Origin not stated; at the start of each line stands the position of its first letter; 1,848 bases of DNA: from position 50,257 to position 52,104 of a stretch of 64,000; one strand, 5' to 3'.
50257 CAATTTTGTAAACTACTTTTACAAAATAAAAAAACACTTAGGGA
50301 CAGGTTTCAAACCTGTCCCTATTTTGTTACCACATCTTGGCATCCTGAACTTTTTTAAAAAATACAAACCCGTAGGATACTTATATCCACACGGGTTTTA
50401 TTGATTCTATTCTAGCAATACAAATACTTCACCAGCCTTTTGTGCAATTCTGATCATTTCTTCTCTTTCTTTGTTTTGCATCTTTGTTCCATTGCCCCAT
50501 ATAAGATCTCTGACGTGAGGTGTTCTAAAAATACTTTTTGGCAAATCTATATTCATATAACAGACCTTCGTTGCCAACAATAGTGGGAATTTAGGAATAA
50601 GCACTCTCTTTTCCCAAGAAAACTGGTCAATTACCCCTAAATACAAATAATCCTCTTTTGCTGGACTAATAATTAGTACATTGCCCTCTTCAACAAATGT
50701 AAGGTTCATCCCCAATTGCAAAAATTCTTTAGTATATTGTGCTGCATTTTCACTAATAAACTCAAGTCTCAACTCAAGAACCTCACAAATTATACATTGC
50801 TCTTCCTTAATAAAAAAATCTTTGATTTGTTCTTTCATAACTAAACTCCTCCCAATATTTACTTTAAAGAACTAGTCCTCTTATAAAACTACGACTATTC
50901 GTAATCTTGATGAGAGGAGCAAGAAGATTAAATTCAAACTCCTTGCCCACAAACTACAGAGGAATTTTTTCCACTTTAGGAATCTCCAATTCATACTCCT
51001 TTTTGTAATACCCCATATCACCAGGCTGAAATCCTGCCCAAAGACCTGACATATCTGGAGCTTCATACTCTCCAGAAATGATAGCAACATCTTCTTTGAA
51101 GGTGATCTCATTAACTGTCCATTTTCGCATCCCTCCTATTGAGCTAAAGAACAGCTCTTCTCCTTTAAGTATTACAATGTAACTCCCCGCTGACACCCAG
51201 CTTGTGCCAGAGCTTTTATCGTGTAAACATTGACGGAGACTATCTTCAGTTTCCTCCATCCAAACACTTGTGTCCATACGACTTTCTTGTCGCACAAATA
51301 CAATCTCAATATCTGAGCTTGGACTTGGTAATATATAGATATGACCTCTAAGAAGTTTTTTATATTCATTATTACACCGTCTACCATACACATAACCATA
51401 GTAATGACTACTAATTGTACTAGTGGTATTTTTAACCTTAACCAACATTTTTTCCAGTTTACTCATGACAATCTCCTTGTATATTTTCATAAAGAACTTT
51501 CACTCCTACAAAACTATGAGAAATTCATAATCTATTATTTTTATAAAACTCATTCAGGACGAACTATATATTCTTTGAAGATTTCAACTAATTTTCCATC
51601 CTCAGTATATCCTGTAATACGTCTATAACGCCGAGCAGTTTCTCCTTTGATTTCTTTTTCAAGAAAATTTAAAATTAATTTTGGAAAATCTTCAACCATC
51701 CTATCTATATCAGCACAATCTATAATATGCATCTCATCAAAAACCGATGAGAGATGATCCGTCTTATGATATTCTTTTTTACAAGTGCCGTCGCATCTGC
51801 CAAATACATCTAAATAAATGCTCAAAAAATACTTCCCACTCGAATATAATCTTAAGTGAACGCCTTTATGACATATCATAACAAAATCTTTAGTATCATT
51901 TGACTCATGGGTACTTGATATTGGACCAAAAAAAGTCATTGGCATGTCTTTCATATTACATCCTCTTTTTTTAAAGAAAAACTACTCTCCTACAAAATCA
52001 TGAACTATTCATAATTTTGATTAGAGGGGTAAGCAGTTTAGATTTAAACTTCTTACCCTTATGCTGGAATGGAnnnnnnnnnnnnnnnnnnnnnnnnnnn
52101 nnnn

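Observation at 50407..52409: Tandem array of four small genes, three carrying a conserved ~40-nt upstream motif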

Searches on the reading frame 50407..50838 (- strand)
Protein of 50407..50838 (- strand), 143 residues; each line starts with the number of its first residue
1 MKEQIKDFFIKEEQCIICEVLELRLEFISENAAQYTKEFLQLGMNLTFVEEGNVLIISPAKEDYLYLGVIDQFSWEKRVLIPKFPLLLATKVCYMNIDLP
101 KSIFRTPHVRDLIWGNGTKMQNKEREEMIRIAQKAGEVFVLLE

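Call 5: search_protein_families(library=pfam, proteins=[window:50407-50838:-], max_evalue=1)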
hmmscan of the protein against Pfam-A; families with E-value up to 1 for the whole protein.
window:50407-50838:- (143 aa): 0 families

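Call 12: search_protein_families(library=padloc, proteins=[window:50407-50838:-], max_evalue=1)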
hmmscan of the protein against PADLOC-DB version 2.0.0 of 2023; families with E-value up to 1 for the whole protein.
window:50407-50838:- (143 aa): 0 families

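Call 13: search_protein_families(library=phrogs, proteins=[window:50407-50838:-], max_evalue=1)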
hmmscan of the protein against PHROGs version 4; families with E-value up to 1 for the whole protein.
window:50407-50838:- (143 aa): 0 families

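Call 41: search_protein_families(library=pfam, proteins=[L005:292-777:+, L005:1504-1830:+], max_evalue=0.1)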
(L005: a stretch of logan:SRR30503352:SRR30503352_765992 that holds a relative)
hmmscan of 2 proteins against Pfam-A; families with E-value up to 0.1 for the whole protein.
L005:292-777:+ (161 aa): 0 families

L005:1504-1830:+ (108 aa): 0 families

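Call 42: search_protein_families(library=pfam, proteins=[L004:322-738:+, L004:1126-1530:+], max_evalue=0.1)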
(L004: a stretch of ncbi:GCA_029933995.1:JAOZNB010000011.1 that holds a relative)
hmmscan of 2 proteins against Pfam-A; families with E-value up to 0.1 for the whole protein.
L004:322-738:+ (138 aa): 0 families

L004:1126-1530:+ (134 aa): 0 families

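Call 54: search_protein_families(library=pfam, proteins=[P0011, P0012, P0013], max_evalue=0.01)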
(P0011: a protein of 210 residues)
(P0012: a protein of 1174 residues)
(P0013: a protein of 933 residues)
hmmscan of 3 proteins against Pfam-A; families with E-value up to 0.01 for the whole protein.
P0011 (210 aa): 0 families

P0012 (1174 aa): 4 families
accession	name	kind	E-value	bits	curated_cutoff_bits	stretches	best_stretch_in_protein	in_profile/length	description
PF18962.6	Por_Secre_tail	-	1.7e-08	35.1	27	1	1101-1168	1-71/75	Secretion system C-terminal sorting domain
PF21031.3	WDR54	-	2.8e-07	30.5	26.6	0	315-337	153-175/334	WDR54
PF14347.11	DUF4399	-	4.8e-05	24.1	28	0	991-1014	47-70/91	Domain of unknown function (DUF4399)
PF07004.17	SHIPPO-rpt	-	0.0033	18.9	20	0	109-117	3-11/33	Sperm-tail PG-rich repeat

P0013 (933 aa): 4 families
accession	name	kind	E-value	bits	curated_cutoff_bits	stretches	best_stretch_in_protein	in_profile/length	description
PF02415.23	Chlam_PMP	-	3.3e-69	221.5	20.6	0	196-211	2-17/19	Chlamydia polymorphic membrane protein (Chlamydia_PMP) repeat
PF17161.10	DUF5123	-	8.1e-11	43.5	35.1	0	807-878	2-68/113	Domain of unknown function (DUF5123)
PF22274.2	DGF-1_beta-sheet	-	4.7e-07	30.2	22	0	238-276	124-161/169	DGF-1 beta-sheet domain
PF04371.20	PAD_porph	-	7.9e-05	22.5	25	0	57-83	128-154/321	Porphyromonas-type peptidyl-arginine deiminase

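Call 57: search_protein_families(library=ncbifam, proteins=[window:50407-50838:-], max_evalue=0.1)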
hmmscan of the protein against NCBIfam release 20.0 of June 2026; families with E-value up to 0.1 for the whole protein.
window:50407-50838:- (143 aa): 0 families

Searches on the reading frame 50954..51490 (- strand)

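Call 5: search_protein_families(library=pfam, proteins=[window:50954-51490:-], max_evalue=1)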
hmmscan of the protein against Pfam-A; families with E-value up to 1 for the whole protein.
window:50954-51490:- (178 aa): 1 family
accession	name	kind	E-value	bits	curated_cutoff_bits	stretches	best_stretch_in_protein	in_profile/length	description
PF11831.13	Myb_Cef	-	0.18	11.8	27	1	37-78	56-91/230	pre-mRNA splicing factor component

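Call 12: search_protein_families(library=padloc, proteins=[window:50954-51490:-], max_evalue=1)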
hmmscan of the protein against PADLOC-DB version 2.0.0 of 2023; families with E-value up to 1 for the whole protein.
window:50954-51490:- (178 aa): 0 families

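Call 13: search_protein_families(library=phrogs, proteins=[window:50954-51490:-], max_evalue=1)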
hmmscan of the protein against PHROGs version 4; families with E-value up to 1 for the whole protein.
window:50954-51490:- (178 aa): 2 families
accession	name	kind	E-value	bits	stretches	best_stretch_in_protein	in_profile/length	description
phrog_7176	-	unknown function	0.08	14.4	1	17-86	10-80/97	-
phrog_30107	-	unknown function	0.13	13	1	40-78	68-106/175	-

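Call 41: search_protein_families(library=pfam, proteins=[L005:292-777:+, L005:1504-1830:+], max_evalue=0.1)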
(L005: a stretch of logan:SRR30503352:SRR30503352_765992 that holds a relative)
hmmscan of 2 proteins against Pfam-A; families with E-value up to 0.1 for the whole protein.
L005:292-777:+ (161 aa): 0 families

L005:1504-1830:+ (108 aa): 0 families

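Call 42: search_protein_families(library=pfam, proteins=[L004:322-738:+, L004:1126-1530:+], max_evalue=0.1)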
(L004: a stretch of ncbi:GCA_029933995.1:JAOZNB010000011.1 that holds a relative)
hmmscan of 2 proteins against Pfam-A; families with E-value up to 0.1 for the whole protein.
L004:322-738:+ (138 aa): 0 families

L004:1126-1530:+ (134 aa): 0 families

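Call 54: search_protein_families(library=pfam, proteins=[P0011, P0012, P0013], max_evalue=0.01)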
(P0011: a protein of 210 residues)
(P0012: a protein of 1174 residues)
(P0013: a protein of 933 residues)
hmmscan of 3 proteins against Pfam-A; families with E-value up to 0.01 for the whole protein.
P0011 (210 aa): 0 families

P0012 (1174 aa): 4 families
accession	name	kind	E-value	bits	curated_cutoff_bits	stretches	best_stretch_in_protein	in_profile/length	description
PF18962.6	Por_Secre_tail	-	1.7e-08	35.1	27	1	1101-1168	1-71/75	Secretion system C-terminal sorting domain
PF21031.3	WDR54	-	2.8e-07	30.5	26.6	0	315-337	153-175/334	WDR54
PF14347.11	DUF4399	-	4.8e-05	24.1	28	0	991-1014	47-70/91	Domain of unknown function (DUF4399)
PF07004.17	SHIPPO-rpt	-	0.0033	18.9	20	0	109-117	3-11/33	Sperm-tail PG-rich repeat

P0013 (933 aa): 4 families
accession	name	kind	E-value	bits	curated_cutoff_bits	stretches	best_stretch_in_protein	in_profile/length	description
PF02415.23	Chlam_PMP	-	3.3e-69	221.5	20.6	0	196-211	2-17/19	Chlamydia polymorphic membrane protein (Chlamydia_PMP) repeat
PF17161.10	DUF5123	-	8.1e-11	43.5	35.1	0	807-878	2-68/113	Domain of unknown function (DUF5123)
PF22274.2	DGF-1_beta-sheet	-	4.7e-07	30.2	22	0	238-276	124-161/169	DGF-1 beta-sheet domain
PF04371.20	PAD_porph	-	7.9e-05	22.5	25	0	57-83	128-154/321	Porphyromonas-type peptidyl-arginine deiminase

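Call 57: search_protein_families(library=ncbifam, proteins=[window:50954-51466:-], max_evalue=0.1)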
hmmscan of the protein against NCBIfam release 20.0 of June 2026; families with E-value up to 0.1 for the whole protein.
window:50954-51466:- (170 aa): 0 families

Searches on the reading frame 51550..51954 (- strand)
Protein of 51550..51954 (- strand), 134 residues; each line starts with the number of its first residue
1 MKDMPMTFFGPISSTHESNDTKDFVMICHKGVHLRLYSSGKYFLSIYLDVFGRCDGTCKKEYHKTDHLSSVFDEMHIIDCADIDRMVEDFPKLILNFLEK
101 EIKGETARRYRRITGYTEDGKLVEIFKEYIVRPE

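Call 5: search_protein_families(library=pfam, proteins=[window:51550-51954:-], max_evalue=1)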
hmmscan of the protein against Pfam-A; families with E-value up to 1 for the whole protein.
window:51550-51954:- (134 aa): 0 families

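Call 12: search_protein_families(library=padloc, proteins=[window:51550-51954:-], max_evalue=1)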
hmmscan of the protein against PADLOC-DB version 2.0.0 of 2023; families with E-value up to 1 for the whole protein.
window:51550-51954:- (134 aa): 0 families

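Call 13: search_protein_families(library=phrogs, proteins=[window:51550-51954:-], max_evalue=1)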
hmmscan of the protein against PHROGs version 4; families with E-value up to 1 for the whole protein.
window:51550-51954:- (134 aa): 1 family
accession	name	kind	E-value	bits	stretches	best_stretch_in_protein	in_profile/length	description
phrog_7680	-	unknown function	0.17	12.6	1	58-94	110-141/160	-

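Call 41: search_protein_families(library=pfam, proteins=[L005:292-777:+, L005:1504-1830:+], max_evalue=0.1)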
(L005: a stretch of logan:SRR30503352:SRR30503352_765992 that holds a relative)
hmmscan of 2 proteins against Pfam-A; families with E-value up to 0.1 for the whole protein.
L005:292-777:+ (161 aa): 0 families

L005:1504-1830:+ (108 aa): 0 families

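Call 42: search_protein_families(library=pfam, proteins=[L004:322-738:+, L004:1126-1530:+], max_evalue=0.1)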
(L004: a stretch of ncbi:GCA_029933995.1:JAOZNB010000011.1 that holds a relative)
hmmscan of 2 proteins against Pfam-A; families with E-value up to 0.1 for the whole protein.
L004:322-738:+ (138 aa): 0 families

L004:1126-1530:+ (134 aa): 0 families

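Call 54: search_protein_families(library=pfam, proteins=[P0011, P0012, P0013], max_evalue=0.01)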
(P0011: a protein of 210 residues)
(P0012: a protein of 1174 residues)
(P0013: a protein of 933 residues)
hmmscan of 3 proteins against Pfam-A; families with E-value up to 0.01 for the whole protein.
P0011 (210 aa): 0 families

P0012 (1174 aa): 4 families
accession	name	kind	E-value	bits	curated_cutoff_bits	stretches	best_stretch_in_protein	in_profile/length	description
PF18962.6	Por_Secre_tail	-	1.7e-08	35.1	27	1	1101-1168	1-71/75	Secretion system C-terminal sorting domain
PF21031.3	WDR54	-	2.8e-07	30.5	26.6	0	315-337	153-175/334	WDR54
PF14347.11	DUF4399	-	4.8e-05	24.1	28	0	991-1014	47-70/91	Domain of unknown function (DUF4399)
PF07004.17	SHIPPO-rpt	-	0.0033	18.9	20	0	109-117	3-11/33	Sperm-tail PG-rich repeat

P0013 (933 aa): 4 families
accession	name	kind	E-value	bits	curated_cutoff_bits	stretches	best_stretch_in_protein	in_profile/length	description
PF02415.23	Chlam_PMP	-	3.3e-69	221.5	20.6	0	196-211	2-17/19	Chlamydia polymorphic membrane protein (Chlamydia_PMP) repeat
PF17161.10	DUF5123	-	8.1e-11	43.5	35.1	0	807-878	2-68/113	Domain of unknown function (DUF5123)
PF22274.2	DGF-1_beta-sheet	-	4.7e-07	30.2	22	0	238-276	124-161/169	DGF-1 beta-sheet domain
PF04371.20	PAD_porph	-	7.9e-05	22.5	25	0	57-83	128-154/321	Porphyromonas-type peptidyl-arginine deiminase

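Call 57: search_protein_families(library=ncbifam, proteins=[window:51550-51954:-], max_evalue=0.1)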
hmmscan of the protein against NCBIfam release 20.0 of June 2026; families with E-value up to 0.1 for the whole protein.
window:51550-51954:- (134 aa): 0 families
